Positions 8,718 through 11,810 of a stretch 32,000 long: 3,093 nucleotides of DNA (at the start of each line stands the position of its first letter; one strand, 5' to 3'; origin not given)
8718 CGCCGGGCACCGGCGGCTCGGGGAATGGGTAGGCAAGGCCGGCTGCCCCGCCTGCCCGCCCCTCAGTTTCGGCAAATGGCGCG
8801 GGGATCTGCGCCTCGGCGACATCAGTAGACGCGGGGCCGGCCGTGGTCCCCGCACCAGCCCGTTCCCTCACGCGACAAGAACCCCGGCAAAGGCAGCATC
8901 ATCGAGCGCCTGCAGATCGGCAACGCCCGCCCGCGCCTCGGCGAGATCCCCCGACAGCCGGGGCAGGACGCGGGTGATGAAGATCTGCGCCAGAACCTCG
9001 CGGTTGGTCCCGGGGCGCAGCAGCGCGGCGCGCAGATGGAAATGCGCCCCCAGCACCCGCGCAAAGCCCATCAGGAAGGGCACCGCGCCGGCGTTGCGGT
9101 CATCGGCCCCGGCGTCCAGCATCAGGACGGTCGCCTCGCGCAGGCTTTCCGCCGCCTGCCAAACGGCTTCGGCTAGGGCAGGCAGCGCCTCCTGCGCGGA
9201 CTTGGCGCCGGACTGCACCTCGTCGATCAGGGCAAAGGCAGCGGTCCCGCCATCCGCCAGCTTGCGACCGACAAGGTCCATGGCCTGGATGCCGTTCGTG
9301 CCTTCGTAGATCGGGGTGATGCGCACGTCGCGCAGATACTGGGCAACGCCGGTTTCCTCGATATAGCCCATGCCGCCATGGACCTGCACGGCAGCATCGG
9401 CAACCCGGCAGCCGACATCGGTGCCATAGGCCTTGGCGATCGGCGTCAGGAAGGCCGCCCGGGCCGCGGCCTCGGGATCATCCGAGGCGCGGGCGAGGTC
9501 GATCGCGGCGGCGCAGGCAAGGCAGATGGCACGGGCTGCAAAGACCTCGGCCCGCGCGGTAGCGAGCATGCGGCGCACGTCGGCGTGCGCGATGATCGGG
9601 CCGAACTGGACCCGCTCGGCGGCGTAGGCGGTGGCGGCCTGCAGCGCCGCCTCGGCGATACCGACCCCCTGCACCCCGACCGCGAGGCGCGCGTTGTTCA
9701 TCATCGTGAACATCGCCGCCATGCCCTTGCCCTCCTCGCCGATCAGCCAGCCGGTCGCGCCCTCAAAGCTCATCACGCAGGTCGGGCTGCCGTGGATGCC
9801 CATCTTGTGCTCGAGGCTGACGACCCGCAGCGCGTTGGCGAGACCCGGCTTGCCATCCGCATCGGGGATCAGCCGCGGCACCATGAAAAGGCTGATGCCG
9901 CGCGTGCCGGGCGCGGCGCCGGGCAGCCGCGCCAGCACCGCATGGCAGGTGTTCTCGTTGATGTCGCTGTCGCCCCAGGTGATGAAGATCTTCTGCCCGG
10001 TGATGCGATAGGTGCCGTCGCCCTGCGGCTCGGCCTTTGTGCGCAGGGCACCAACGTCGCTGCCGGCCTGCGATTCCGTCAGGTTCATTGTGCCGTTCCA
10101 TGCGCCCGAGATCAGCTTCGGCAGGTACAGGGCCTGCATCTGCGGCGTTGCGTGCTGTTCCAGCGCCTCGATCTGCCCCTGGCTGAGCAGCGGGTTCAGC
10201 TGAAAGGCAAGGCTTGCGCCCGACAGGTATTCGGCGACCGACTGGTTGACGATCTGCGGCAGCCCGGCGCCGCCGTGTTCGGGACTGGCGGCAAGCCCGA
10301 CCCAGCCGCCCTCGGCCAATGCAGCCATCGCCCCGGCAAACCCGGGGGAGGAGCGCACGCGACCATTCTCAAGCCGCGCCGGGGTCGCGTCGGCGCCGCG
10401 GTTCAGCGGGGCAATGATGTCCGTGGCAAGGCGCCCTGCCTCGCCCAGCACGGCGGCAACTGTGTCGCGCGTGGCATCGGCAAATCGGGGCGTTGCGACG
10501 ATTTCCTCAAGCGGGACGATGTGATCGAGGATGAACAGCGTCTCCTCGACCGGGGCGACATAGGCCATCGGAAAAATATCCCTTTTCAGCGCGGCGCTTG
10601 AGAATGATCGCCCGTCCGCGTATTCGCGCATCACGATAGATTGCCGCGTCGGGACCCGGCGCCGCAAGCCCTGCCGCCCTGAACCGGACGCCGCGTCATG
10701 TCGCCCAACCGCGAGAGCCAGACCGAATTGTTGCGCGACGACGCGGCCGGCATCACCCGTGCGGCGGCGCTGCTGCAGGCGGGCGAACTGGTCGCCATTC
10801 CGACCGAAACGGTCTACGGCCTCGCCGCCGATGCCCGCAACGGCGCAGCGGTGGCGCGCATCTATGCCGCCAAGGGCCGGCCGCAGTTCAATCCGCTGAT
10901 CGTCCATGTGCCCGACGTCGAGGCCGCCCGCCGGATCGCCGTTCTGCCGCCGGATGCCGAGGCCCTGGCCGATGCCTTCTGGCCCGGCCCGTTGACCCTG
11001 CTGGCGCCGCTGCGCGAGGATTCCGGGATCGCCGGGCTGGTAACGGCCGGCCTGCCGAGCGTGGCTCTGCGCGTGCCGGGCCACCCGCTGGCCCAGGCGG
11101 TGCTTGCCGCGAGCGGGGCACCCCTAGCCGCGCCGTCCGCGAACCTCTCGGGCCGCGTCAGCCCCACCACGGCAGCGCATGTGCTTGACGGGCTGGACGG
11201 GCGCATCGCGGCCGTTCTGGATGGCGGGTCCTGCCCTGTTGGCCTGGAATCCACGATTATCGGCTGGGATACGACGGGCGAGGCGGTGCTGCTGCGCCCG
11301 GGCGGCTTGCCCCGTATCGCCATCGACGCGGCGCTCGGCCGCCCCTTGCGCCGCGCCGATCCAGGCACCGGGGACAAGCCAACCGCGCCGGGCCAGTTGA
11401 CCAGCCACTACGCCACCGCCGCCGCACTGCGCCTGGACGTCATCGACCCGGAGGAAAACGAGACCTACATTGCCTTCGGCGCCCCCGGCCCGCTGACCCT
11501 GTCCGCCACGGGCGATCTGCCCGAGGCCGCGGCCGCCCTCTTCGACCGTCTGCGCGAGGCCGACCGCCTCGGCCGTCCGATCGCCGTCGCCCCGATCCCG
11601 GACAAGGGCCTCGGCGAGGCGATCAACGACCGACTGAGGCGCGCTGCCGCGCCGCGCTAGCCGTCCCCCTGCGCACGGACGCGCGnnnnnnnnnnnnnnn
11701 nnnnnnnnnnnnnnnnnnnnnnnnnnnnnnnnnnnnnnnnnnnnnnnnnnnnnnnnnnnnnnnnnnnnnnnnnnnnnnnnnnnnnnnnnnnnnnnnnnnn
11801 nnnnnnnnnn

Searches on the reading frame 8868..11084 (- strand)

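Call 82: search_protein_families(library=pfam, proteins=[window:8868-11084:-], max_evalue=0.00001)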
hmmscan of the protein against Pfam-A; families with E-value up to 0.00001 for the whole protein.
window:8868-11084:- (738 aa): 6 families
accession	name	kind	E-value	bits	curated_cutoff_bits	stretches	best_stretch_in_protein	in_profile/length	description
PF00441.29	Acyl-CoA_dh_1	-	1.2e-32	113.6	22.4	1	452-604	1-145/150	Acyl-CoA dehydrogenase, C-terminal domain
PF02770.24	Acyl-CoA_dh_M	-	3.3e-13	50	33.3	1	333-441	2-95/97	Acyl-CoA dehydrogenase, middle domain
PF08028.16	Acyl-CoA_dh_2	-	4.1e-11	43.7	22.7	1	469-597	3-133/134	Acyl-CoA dehydrogenase, C-terminal domain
PF12806.12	Acyl-CoA_dh_C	-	9.7e-09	35.8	30.3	1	620-727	2-123/124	Acetyl-CoA dehydrogenase C-terminal like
PF02771.21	Acyl-CoA_dh_N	-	7.6e-08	33.2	22.9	1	252-327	36-112/113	Acyl-CoA dehydrogenase, N-terminal domain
PF22924.1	ACOX_C_alpha1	-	7.7e-07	29.5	27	1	461-599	3-159/169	Acyl-CoA oxidase, C-alpha1 domain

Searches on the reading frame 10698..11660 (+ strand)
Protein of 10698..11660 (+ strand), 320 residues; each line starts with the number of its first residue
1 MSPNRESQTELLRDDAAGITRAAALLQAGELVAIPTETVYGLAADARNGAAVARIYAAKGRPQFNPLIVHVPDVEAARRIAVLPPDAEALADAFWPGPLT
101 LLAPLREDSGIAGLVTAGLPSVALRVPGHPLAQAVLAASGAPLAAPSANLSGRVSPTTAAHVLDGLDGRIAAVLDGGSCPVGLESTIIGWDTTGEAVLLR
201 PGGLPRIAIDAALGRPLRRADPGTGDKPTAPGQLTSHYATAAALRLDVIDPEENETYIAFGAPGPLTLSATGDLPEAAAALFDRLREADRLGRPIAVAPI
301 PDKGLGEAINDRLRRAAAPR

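Call 82: search_protein_families(library=pfam, proteins=[window:10698-11660:+], max_evalue=0.00001)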
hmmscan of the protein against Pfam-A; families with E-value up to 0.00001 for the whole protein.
window:10698-11660:+ (320 aa): 2 families
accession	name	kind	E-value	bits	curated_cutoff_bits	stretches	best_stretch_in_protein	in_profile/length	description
PF01300.24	Sua5_yciO_yrdC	-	2.1e-54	184.1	25.1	1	25-202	2-178/178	Telomere recombination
PF03481.19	Sua5_C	-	2.6e-16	60.9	22.9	1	224-318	21-136/136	Threonylcarbamoyl-AMP synthase, C-terminal domain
